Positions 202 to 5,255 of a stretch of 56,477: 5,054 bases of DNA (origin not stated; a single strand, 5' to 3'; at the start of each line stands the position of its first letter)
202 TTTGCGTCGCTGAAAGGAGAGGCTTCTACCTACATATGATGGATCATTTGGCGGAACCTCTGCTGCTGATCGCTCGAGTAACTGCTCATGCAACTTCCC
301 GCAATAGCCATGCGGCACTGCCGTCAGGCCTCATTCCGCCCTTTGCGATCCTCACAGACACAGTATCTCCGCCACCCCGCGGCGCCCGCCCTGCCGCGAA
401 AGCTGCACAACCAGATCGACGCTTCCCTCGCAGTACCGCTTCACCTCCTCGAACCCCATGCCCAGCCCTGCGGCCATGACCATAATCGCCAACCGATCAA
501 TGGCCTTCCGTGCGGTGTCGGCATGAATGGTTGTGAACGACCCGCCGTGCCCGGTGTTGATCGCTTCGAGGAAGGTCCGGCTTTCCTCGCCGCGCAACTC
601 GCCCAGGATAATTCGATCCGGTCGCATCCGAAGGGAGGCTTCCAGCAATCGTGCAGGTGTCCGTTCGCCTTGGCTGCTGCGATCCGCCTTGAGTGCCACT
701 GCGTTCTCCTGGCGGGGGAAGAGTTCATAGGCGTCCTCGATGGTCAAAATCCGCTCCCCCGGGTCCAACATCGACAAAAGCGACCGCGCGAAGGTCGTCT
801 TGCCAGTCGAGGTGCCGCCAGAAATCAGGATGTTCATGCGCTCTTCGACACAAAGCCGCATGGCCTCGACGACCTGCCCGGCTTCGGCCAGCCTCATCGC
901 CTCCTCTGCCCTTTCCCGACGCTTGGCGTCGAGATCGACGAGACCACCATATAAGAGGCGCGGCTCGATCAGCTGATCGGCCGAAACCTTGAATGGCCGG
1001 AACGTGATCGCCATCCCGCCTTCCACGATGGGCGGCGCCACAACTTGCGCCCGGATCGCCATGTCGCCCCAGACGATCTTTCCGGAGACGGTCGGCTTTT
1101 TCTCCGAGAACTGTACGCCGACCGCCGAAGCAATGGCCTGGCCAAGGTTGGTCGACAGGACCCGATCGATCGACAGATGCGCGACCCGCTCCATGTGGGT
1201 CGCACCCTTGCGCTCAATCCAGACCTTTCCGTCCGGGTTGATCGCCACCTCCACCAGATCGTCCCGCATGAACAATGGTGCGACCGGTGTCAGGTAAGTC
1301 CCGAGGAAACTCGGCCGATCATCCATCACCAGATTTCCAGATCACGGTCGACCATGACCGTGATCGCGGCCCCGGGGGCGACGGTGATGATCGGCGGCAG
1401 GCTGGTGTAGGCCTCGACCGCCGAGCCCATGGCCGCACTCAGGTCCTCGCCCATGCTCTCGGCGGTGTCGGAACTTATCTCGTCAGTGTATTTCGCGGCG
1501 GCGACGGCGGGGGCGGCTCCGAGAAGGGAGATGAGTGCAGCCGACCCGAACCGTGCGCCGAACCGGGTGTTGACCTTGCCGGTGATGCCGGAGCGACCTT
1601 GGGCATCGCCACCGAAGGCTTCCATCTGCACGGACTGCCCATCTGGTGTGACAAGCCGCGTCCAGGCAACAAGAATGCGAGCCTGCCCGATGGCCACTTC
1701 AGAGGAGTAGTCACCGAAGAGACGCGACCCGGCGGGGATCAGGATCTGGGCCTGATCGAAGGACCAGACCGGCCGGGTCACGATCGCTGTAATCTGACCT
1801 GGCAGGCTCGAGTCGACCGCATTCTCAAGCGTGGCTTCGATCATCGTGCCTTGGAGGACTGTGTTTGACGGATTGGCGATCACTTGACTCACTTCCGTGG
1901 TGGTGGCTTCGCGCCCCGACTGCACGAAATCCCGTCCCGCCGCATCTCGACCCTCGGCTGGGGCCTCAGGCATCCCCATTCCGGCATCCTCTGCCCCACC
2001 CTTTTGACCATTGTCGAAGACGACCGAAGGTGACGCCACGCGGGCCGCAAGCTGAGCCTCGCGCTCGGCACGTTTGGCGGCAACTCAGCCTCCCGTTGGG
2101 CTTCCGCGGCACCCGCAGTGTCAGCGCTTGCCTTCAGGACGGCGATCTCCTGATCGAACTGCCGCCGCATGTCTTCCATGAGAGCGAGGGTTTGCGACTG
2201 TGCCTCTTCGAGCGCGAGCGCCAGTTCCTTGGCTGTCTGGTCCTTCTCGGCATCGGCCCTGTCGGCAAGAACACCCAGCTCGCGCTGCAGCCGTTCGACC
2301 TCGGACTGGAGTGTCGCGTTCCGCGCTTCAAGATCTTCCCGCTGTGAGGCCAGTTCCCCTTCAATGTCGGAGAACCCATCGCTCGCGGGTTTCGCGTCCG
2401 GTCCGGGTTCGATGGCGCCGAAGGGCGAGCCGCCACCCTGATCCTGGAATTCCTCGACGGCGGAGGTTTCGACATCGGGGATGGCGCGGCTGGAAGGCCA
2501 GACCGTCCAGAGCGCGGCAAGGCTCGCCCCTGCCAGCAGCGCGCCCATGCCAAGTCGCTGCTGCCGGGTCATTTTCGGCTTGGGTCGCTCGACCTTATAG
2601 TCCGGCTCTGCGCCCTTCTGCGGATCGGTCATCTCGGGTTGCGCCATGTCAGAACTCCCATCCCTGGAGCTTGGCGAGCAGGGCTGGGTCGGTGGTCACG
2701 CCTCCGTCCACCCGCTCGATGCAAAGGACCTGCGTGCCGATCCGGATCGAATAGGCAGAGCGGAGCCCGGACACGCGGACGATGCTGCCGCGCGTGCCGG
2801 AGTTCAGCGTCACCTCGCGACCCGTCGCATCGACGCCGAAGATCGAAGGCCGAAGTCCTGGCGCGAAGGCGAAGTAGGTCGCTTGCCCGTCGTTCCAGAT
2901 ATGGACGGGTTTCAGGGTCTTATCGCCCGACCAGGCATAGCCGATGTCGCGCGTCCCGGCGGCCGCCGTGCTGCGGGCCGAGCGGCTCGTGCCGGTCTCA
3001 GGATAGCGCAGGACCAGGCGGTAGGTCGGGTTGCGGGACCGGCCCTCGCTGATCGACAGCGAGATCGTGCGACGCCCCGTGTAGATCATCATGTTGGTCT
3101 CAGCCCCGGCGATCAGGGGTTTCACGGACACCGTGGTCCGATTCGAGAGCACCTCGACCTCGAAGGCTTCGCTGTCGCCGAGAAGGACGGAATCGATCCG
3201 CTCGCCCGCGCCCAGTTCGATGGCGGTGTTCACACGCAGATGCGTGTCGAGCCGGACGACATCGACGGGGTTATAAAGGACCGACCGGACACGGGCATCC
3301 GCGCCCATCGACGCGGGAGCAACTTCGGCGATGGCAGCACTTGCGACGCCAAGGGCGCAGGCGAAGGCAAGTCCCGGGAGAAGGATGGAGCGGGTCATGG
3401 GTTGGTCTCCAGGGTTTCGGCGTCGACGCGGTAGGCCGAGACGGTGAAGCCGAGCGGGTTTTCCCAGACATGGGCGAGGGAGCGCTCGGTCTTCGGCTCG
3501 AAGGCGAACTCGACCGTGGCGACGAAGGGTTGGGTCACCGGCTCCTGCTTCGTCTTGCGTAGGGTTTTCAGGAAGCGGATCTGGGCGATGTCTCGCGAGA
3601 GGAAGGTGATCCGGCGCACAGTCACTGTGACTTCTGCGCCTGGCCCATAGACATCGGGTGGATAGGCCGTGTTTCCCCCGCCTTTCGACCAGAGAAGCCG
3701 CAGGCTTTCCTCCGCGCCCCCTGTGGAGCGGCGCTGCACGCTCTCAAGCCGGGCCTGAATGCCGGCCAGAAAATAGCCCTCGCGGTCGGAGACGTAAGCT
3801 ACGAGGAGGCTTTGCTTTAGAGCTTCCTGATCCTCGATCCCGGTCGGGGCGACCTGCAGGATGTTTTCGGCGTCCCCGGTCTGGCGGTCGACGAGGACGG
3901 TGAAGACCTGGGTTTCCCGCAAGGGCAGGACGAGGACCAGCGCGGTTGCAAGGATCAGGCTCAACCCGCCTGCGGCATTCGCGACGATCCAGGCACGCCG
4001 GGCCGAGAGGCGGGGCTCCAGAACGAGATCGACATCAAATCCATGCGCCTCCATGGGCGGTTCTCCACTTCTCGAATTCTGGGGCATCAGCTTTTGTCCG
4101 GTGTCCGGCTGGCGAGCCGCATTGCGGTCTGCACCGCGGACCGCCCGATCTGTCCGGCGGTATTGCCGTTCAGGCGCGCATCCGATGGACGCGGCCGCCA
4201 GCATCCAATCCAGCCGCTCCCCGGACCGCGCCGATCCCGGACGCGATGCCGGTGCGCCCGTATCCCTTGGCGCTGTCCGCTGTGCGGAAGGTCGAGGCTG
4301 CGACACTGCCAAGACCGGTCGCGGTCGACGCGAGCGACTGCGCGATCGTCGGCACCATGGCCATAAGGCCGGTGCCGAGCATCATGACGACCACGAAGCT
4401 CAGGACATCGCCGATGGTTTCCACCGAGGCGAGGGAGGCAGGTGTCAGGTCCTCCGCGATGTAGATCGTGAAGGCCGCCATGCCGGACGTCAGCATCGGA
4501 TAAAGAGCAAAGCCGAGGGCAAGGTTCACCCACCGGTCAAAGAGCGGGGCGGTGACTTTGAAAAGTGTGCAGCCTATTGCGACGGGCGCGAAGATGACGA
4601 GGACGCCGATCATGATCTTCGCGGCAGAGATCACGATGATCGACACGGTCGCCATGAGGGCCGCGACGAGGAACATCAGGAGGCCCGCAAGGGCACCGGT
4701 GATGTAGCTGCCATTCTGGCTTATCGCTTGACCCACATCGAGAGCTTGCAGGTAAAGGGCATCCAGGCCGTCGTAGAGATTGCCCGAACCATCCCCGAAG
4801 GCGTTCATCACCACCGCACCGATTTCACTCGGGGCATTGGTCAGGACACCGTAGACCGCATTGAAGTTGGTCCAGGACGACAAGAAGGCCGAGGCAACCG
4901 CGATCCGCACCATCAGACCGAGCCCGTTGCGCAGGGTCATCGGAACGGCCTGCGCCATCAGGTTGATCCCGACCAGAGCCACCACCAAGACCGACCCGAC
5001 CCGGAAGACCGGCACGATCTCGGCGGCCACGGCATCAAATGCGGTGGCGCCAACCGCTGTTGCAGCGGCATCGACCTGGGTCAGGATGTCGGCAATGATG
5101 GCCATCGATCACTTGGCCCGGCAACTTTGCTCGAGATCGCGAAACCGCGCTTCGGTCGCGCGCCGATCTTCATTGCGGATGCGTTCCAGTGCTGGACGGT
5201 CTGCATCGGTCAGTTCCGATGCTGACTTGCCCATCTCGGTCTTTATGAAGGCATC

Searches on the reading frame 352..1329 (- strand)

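Call 55: search_protein_families(library=pfam, proteins=[window:352-1329:-], max_evalue=0.0001)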
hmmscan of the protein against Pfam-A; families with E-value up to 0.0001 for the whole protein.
window:352-1329:- (325 aa): 1 family
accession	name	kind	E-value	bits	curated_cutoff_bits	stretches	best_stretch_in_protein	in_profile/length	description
PF00437.27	T2SSE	-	5e-32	111.4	24.9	1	156-308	134-273/370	Type II/IV secretion system protein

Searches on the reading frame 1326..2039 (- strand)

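Call 79: search_protein_families(library=pfam, proteins=[window:1326-2039:-], max_evalue=0.001)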
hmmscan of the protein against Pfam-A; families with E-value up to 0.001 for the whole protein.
window:1326-2039:- (237 aa): 1 family
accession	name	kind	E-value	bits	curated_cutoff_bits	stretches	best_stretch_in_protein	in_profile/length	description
PF03743.19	TrbI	-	5.1e-53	180.2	35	1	60-235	1-187/188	Bacterial conjugation TrbI-like protein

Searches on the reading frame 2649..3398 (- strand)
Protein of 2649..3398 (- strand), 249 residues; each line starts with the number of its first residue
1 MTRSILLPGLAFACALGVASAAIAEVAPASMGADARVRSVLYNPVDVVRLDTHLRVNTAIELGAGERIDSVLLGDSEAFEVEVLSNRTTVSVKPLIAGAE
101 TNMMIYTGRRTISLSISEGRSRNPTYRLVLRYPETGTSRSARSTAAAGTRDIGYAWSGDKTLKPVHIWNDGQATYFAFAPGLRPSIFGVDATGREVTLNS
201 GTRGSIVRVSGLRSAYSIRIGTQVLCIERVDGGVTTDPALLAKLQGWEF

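Call 55: search_protein_families(library=pfam, proteins=[window:2649-3398:-], max_evalue=0.0001)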
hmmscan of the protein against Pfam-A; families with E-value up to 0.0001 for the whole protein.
window:2649-3398:- (249 aa): 1 family
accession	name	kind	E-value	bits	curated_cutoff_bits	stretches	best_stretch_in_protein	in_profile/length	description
PF03524.21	CagX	-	2.4e-39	135.6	34.2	1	36-229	2-197/198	Conjugal transfer protein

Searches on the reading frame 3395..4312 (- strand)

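Call 79: search_protein_families(library=pfam, proteins=[window:3395-4312:-], max_evalue=0.001)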
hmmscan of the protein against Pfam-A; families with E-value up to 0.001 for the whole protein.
window:3395-4312:- (305 aa): 1 family
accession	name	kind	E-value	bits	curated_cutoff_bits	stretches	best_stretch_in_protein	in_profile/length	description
PF04335.19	VirB8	-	5.1e-43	147.8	23.2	1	99-299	12-213/213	VirB8 protein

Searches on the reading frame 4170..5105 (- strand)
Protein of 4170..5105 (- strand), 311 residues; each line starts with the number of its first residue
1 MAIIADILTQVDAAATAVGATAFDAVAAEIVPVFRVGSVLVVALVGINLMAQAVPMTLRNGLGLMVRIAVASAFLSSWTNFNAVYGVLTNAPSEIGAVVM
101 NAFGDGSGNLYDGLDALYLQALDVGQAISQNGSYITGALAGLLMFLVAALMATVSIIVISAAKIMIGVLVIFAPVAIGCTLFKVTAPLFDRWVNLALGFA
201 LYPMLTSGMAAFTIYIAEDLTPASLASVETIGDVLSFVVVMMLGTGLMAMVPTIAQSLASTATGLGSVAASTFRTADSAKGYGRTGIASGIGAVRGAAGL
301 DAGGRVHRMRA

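Call 55: search_protein_families(library=pfam, proteins=[window:4170-5105:-], max_evalue=0.0001)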
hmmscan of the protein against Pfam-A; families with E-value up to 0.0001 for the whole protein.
window:4170-5105:- (311 aa): 1 family
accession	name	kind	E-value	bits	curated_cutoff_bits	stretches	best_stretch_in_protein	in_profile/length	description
PF04610.19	TrbL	-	4.1e-29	102.3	25.9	1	39-250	2-214/215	TrbL/VirB6 plasmid conjugal transfer protein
